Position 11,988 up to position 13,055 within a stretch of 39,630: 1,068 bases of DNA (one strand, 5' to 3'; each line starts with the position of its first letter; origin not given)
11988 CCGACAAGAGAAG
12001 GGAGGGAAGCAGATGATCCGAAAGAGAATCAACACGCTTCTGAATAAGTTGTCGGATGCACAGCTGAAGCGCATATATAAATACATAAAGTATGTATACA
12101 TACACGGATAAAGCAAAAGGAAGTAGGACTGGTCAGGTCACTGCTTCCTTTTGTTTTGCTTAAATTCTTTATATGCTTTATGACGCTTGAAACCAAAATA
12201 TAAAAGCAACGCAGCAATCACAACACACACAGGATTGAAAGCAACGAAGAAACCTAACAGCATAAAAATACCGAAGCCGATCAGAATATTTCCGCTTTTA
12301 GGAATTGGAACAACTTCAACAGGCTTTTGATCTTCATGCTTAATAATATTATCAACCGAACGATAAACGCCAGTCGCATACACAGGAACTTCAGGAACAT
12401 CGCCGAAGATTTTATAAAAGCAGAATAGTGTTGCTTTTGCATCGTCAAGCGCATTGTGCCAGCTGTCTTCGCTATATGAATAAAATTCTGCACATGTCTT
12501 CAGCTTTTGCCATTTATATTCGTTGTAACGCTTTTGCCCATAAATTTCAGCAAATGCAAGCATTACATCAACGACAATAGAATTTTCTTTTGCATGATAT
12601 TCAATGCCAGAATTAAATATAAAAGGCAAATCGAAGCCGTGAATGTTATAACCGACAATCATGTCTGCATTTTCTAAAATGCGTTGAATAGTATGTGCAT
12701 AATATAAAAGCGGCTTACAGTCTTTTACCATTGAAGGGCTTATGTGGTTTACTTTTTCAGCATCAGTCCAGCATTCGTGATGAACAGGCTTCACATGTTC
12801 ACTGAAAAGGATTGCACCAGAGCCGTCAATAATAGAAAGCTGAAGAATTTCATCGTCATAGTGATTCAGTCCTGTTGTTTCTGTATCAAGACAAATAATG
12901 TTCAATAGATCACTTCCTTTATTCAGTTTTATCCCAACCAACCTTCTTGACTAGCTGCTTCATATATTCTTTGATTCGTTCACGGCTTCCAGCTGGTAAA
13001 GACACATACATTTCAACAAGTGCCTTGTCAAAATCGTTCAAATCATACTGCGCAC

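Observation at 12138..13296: Membrane-anchored DEDDh exonuclease co-transcribed with the CI-like repressor: candidate prophage-encoded defence or exclusion gene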

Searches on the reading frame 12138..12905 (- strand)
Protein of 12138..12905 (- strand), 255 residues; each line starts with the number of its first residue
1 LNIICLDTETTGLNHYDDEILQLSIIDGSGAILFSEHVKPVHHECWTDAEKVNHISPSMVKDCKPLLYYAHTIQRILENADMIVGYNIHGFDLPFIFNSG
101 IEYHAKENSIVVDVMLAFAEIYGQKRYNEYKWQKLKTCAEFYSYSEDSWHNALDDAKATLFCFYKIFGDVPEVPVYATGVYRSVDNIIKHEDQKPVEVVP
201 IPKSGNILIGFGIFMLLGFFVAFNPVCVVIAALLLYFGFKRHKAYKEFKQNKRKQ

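Call 5: search_protein_families(library=pfam, proteins=[window:12138-12905:-], max_evalue=0.01)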
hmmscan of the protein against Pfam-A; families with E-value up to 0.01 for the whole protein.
window:12138-12905:- (255 aa): 3 families
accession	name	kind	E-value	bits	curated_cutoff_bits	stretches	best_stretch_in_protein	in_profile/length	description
PF00929.31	RNase_T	-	3.3e-14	54.2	24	1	4-160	1-161/164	Exonuclease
PF13482.12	RNase_H_2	-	6e-08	33.2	22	1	4-146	1-117/165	RNase_H superfamily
PF03104.25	DNA_pol_B_exo1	-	0.0022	17.9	23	1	78-98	157-177/242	DNA polymerase family B, exonuclease domain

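Call 6: search_protein_families(library=padloc, proteins=[window:12138-12905:-], max_evalue=0.1)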
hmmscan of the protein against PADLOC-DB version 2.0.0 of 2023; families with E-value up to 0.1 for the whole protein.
window:12138-12905:- (255 aa): 3 families
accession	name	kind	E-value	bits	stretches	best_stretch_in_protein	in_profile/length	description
PDLC01247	DEDDh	-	1.7e-25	88.3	1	4-163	1-138/139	"CAS-I,CAS-II,CAS-III,CAS-IV,CAS-V,CAS-VI; associated"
PDLC05027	PDC-S48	-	8.7e-07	26.3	1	6-166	9-166/411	-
PDLC03817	RTasSbcB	-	0.0042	14.1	0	134-173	156-195/436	DRT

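Call 7: search_protein_families(library=phrogs, proteins=[window:12138-12905:-], max_evalue=0.001)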
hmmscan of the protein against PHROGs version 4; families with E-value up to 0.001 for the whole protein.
window:12138-12905:- (255 aa): 4 families
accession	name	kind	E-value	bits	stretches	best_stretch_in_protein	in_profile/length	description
phrog_192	-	DNA, RNA and nucleotide metabolism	1.5e-36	127.5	1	1-170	106-274/397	DNA polymerase exonuclease subunit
phrog_17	-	DNA, RNA and nucleotide metabolism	8.8e-08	31.5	1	1-143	670-786/1445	DNA polymerase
phrog_14632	-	DNA, RNA and nucleotide metabolism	1.8e-06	28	1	2-159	83-235/380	DNA polymerase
phrog_403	-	DNA, RNA and nucleotide metabolism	4.4e-05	23.5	1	66-121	127-184/321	DNA polymerase exonuclease subunit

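Call 8: find_homologous_proteins(query=window:12138-12905:-, max_evalue=0.001)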
Query window:12138-12905:- (255 aa): 219 proteins with E <= 0.001 among 625 candidates; the best 120 are listed.
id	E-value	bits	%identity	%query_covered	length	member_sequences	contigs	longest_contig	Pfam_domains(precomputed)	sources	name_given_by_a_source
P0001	1.7e-169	580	98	100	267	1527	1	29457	PF00929.32,PF13482.13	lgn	-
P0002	1.5e-167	573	97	100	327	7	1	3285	PF00929.32,PF13482.13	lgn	-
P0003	7.0e-135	466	78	100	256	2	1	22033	PF00929.32,PF13482.13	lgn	-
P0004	2.5e-128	445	72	100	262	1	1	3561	PF00929.32,PF13482.13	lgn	-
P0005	4.5e-127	441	72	100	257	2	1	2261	PF00929.32,PF13482.13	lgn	-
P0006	1.1e-126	439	74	100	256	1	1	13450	PF00929.32,PF13482.13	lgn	-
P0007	6.6e-118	411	70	100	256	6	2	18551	PF00929.32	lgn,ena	-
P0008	2.8e-115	402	94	49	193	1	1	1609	PF00929.32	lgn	-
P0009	1.5e-113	396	68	100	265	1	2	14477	PF00929.32,PF13482.13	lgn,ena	-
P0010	2.1e-110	386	68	99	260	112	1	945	PF00929.32,PF13482.13,PF03104.26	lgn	-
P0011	3.4e-104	366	97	64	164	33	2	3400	PF00929.32,PF13482.13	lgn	-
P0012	2.8e-97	343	96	51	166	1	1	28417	PF00929.32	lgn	-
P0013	2.1e-91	324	57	96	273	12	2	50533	PF00929.32,PF13482.13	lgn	-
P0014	6.1e-90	319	57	96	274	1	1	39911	PF00929.32,PF13482.13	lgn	-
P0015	6.7e-89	316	98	55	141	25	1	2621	-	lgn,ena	-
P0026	1.8e-66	242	49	96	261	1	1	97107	PF00929.32,PF13482.13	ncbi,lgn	-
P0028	1.1e-62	230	57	71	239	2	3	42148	PF00929.32,PF13482.13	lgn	-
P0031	1.4e-56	210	53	73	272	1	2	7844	PF00929.32,PF13482.13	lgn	-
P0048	4.7e-42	162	49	65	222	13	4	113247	PF00929.32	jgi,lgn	-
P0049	5.8e-42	162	50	64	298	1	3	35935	PF00929.32,PF01612.27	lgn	-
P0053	1.1e-41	161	49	64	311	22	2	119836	PF00929.32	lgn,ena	-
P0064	4.7e-40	156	46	69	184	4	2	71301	PF00929.32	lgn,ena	-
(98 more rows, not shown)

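Call 12: find_encoding_contigs(protein=P0003, flank=6000, max_places=4)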
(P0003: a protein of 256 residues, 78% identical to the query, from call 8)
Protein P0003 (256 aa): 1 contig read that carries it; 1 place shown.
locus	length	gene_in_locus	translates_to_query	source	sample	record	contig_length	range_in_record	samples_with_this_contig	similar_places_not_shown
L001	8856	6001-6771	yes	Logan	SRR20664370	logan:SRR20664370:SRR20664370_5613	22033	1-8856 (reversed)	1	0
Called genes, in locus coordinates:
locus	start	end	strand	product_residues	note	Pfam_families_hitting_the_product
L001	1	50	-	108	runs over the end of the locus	-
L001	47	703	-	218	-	PF01464:SLT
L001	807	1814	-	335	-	PF23343:REP_ORF2-G2P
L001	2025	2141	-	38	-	-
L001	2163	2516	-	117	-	PF14359:DUF4406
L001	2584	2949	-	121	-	PF05869:Dam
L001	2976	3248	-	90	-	-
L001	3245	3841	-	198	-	PF01170:UPF0020 (faint), PF02086:MethyltransfD12 (faint), PF01555:N6_N4_Mtase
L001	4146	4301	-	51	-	-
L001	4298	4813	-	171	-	-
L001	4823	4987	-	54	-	-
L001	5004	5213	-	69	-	-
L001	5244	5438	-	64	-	-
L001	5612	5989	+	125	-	PF12844:HTH_19, PF13560:HTH_31 (weak), PF01381:HTH_3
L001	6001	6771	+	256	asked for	PF00929:RNase_T, PF13482:RNase_H_2 (weak)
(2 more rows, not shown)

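Call 13: find_encoding_contigs(protein=P0013, flank=6000, max_places=4)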
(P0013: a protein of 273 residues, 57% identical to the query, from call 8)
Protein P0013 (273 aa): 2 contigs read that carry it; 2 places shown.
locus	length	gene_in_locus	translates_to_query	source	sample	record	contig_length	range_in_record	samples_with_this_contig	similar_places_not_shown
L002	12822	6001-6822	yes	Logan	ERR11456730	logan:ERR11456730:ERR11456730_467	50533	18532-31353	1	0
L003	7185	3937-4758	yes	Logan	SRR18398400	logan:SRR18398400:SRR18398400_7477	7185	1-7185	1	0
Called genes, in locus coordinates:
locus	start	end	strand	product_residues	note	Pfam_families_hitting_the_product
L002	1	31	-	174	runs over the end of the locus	-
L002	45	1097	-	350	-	PF25309:ELLD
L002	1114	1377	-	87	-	-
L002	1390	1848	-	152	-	-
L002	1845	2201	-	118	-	-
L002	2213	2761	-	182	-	-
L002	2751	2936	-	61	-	-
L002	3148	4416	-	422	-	PF00078:RVT_1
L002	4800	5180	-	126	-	-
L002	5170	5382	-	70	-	-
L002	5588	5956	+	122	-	PF12844:HTH_19, PF01381:HTH_3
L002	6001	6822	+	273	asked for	PF00929:RNase_T, PF13482:RNase_H_2 (faint)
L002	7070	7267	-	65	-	PF01381:HTH_3, PF12844:HTH_19, PF13443:HTH_26, PF13560:HTH_31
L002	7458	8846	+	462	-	PF00239:Resolvase, PF13408:Zn_ribbon_recom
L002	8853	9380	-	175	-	PF00005:ABC_tran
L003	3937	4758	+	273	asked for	PF00929:RNase_T, PF13482:RNase_H_2 (faint)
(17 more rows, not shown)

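Call 14: find_encoding_contigs(protein=P0026, flank=7000, max_places=3)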
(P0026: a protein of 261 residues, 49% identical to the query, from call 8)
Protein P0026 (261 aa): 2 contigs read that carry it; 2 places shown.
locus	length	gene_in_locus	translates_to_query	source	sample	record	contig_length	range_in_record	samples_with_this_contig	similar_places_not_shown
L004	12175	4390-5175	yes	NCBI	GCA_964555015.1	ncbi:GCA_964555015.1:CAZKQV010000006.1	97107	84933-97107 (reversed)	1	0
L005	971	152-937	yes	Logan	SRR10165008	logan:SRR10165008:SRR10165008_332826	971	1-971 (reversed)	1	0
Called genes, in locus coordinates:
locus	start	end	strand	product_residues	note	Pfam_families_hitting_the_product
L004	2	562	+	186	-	?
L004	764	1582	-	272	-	PF02687:FtsX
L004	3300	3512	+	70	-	-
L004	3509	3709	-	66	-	-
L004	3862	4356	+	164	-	PF01381:HTH_3 (weak)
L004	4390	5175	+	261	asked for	PF00929:RNase_T, PF13482:RNase_H_2 (faint)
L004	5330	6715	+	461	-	PF00239:Resolvase, PF13408:Zn_ribbon_recom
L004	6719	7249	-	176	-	PF00005:ABC_tran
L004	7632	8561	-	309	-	PF00512:HisKA, PF02518:HATPase_c, PF14501:HATPase_c_5 (weak)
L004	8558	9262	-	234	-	PF00072:Response_reg, PF00486:Trans_reg_C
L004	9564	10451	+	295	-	PF02645:DegV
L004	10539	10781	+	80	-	PF02604:PhdYeFM_antitox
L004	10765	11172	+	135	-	PF01850:PIN, PF13470:PIN_3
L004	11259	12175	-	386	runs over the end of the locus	PF05958:tRNA_U5-meth_tr, PF02475:TRM5-TYW2_MTfase, PF03602:Cons_hypoth95, PF09445:Methyltransf_15 (weak), PF13847:Methyltransf_31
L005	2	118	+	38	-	?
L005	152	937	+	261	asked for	PF00929:RNase_T, PF13482:RNase_H_2 (faint)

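Call 15: find_encoding_contigs(protein=P0028, flank=7000, max_places=3)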
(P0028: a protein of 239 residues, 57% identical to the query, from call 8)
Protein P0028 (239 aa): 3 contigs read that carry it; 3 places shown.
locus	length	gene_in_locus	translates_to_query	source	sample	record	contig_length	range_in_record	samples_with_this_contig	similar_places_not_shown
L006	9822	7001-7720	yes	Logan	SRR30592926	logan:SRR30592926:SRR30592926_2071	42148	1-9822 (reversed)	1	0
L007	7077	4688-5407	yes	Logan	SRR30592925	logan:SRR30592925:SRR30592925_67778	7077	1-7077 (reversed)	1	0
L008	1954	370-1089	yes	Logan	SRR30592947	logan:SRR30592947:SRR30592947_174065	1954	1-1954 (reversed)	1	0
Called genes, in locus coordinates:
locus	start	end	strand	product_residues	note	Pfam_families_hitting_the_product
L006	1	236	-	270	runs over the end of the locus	PF01464:SLT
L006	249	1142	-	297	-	-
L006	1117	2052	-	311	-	PF23343:REP_ORF2-G2P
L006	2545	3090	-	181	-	-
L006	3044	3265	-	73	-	PF02086:MethyltransfD12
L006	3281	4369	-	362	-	-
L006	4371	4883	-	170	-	-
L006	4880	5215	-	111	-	-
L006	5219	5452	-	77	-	-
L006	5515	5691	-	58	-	-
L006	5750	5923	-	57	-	-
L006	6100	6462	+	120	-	PF12844:HTH_19, PF13560:HTH_31 (weak), PF01381:HTH_3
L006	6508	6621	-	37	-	-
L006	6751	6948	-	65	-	PF01381:HTH_3, PF12844:HTH_19, PF13413:HTH_25 (weak), PF13443:HTH_26, PF13560:HTH_31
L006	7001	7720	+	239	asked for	PF00929:RNase_T, PF13482:RNase_H_2 (faint)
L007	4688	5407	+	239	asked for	PF00929:RNase_T, PF13482:RNase_H_2 (faint)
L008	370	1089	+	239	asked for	PF00929:RNase_T, PF13482:RNase_H_2 (faint)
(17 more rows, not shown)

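Call 16: find_encoding_contigs(protein=P0048, flank=7000, max_places=3)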
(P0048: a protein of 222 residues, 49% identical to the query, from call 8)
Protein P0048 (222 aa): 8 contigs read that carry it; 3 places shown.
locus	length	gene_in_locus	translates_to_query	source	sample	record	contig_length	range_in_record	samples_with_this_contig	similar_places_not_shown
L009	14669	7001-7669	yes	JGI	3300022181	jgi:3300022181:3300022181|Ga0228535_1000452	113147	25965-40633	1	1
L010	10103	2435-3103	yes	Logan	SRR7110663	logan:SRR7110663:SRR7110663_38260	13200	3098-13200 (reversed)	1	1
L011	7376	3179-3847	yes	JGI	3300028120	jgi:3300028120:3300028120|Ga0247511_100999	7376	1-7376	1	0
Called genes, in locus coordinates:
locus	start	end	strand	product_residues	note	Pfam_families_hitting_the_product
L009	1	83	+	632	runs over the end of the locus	PF00009:GTP_EFTU, PF01926:MMR_HSR1 (weak), PF03193:RsgA_GTPase (faint), PF03144:GTP_EFTU_D2, PF25461:Beta-barrel_SelB, PF09106:WHD_2nd_SelB, PF09107:WHD_3rd_SelB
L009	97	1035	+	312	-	PF00389:2-Hacid_dh, PF02826:2-Hacid_dh_C, PF00670:AdoHcyase_NAD (weak)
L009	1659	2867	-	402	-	PF03734:YkuD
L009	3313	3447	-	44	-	-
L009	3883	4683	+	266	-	PF02567:PhzC-PhzF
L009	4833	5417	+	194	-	PF00156:Pribosyltran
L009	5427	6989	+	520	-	PF00117:GATase, PF07722:Peptidase_C26 (weak), PF02540:NAD_synthase (faint), PF00958:GMP_synt_C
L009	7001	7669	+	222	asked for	PF00929:RNase_T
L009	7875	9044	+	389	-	PF03825:Nuc_H_symport (faint), PF07690:MFS_1, PF12832:MFS_1_like, PF07690:MFS_1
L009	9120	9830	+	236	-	PF08713:DNA_alkylation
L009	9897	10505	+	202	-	PF00583:Acetyltransf_1 (weak), PF13508:Acetyltransf_7 (weak)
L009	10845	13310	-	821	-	PF00403:HMA, PF08282:Hydrolase_3 (faint), PF00122:E1-E2_ATPase, PF00702:Hydrolase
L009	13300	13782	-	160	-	PF03965:Penicillinase_R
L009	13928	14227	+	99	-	PF00583:Acetyltransf_1, PF13508:Acetyltransf_7, PF14542:Acetyltransf_CG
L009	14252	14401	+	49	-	-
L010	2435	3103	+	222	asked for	PF00929:RNase_T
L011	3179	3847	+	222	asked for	PF00929:RNase_T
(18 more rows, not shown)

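Call 22: search_solved_structures(query=A1, max_evalue=0.001, show_alignments=1)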
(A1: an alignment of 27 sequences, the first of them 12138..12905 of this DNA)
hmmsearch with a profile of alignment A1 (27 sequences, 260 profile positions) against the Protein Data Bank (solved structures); distinct sequences matched with E-value up to 0.001: 1.
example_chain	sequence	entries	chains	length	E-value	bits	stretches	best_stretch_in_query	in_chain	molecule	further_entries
2p1j_A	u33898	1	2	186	3.4e-08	36.3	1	4-96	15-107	DNA polymerase III polC-type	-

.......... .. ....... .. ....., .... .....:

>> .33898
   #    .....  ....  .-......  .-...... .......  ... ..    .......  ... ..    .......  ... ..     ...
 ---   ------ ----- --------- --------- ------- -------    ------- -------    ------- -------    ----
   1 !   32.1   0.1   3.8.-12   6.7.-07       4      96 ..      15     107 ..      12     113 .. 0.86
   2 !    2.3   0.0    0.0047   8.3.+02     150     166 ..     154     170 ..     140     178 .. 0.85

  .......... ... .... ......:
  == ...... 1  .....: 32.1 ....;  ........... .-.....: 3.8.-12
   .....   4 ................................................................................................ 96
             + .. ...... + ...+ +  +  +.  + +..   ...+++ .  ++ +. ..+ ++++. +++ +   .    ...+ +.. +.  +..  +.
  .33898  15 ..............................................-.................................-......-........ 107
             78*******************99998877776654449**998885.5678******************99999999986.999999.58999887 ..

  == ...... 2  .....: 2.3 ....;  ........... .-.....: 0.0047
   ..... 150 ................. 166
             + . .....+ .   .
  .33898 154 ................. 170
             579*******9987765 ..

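Call 32: search_protein_representatives(protein=window:12138-12905:-)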
Query: 255 residues. Proteins with E-value up to 0.001 (for the whole library): 3561; up to 1e-10: 1435; up to 1e-30: 259. The best 150 are listed.
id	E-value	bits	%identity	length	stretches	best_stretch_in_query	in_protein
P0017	8.7e-88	310.3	57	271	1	1-249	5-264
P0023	7.4e-73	261.3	97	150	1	59-175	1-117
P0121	1.2e-64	234.4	49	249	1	1-251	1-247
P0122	1.3e-63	231.1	57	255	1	1-185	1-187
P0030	3.7e-57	209.9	45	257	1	1-239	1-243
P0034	9.7e-55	201.9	51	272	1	1-187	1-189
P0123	3.1e-47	177.4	55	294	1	2-170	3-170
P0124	6.8e-47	176.2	96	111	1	1-83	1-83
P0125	4.6e-45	170.2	50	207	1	2-169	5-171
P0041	8.6e-45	169.3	47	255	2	33-172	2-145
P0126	1.4e-44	168.7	55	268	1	3-167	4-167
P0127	3.0e-44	167.6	52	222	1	2-166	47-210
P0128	5.2e-44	166.8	95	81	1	175-255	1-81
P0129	6.5e-44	166.5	53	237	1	2-168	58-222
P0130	7.0e-44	166.4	50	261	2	3-166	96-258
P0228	5.9e-35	137.1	48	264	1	3-170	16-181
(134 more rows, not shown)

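Call 34: predict_structure(alignment_id=A1)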
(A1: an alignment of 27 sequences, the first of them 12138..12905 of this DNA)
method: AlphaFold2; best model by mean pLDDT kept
length: 255 residues; sequences in the alignment: 27
mean_pLDDT: 85.8   pTM: 0.69
mean pLDDT of the five models: 85.8, 84.1, 82.4, 81.4, 80.5
residues with pLDDT >= 90: 126; 70-90: 99; 50-70: 13; < 50: 17
segments of 3 or more residues with pLDDT < 50: 127-131, 189-198
pLDDT, mean of each block of 10 residues (from residue 1): 95 87 97 95 74 85 93 96 91 90 89 92 62 79 85 95 94 87 73 50 88 90 90 94 87 58
secondary structure, 60 per line:
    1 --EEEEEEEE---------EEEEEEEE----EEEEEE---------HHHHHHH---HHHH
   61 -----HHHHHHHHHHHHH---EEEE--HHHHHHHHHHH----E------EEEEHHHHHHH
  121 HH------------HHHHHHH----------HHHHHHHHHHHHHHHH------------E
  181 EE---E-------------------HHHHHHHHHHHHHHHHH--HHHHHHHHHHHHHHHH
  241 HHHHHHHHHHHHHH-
elements in order: E3-10 E20-27 E32-37 H47-53 H57-60 H66-78 E82-85 H88-98 E110-113 H114-122 H135-141 H152-167 E180-182 H206-222 H225-254

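Call 37: find_related_loci(query=A1, collection=genome_contigs, flank=6000)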
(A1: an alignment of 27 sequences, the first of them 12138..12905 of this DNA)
Query A1 (255 aa) in genome_contigs; peptide patterns used: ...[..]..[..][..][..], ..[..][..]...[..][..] (x = any residue, [..] = any of these).
33 stretches matched a pattern; 10 encode a relative of the query (tblastn E <= 1e-3); 10 distinct loci.
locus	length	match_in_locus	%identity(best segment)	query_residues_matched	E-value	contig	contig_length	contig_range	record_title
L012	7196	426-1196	66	1-255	4e-107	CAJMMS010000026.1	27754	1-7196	TPA_asm: uncultured bacterium isolate ERR260178-bin.6 genome assembly, contig: NODE_858_length_27754_cov_5.570454, whole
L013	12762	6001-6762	66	1-252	2e-106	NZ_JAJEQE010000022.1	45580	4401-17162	Hominisplanchenecus faecis strain CLA-AA-H246 NODE_22_length_45580_cov_23.405863, whole genome shotgun sequence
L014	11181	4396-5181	49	2-250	5e-72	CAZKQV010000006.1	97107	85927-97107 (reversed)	MAG TPA_asm: uncultured Eubacterium sp. isolate SRP222994_co1_310 genome assembly, contig: NODE_210_length_97107_cov_13.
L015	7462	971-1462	49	2-167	2e-44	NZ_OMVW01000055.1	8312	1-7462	Uncultured Dialister sp. isolate RUG005, whole genome shotgun sequence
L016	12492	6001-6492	32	2-170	2e-26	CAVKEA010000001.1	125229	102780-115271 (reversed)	bacterium isolate H07687-L1_cleanbin_000003 genome assembly, contig: Spades_H07687-L1_contig_58, whole genome shotgun se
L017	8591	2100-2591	35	2-170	2e-26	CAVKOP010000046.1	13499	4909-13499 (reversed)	Lachnospiraceae bacterium isolate G02632-L1_cleanbin_000014 genome assembly, contig: Spades_G02632-L1_contig_1130, whole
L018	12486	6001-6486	34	3-169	3e-25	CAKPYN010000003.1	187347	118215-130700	MAG: uncultured Megasphaera sp. isolate REFINED_METABAT215_TOP10_CONTIGS_1500_ASSEMBLY_K77_MERGED__Hadza_MoBio_hadza-E-H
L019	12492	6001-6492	33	2-170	9e-25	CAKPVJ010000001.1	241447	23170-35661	MAG: uncultured Megasphaera sp. isolate REFINED_METABAT215_TOP10_CONTIGS_1500_ASSEMBLY_K77_MERGED__Hadza_MoBio_hadza-E-H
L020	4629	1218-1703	34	3-169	2e-23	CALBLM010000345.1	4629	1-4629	MAG TPA_asm: uncultured Megasphaera sp. isolate SRR1747059_bin.63_CONCOCT_v1.1_MAG genome assembly, contig: ERZ808291.38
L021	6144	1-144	35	116-166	1e-4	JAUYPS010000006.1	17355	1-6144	MAG: bacterium isolate C4_metabat.bin.47 C4_k141_185545, whole genome shotgun sequence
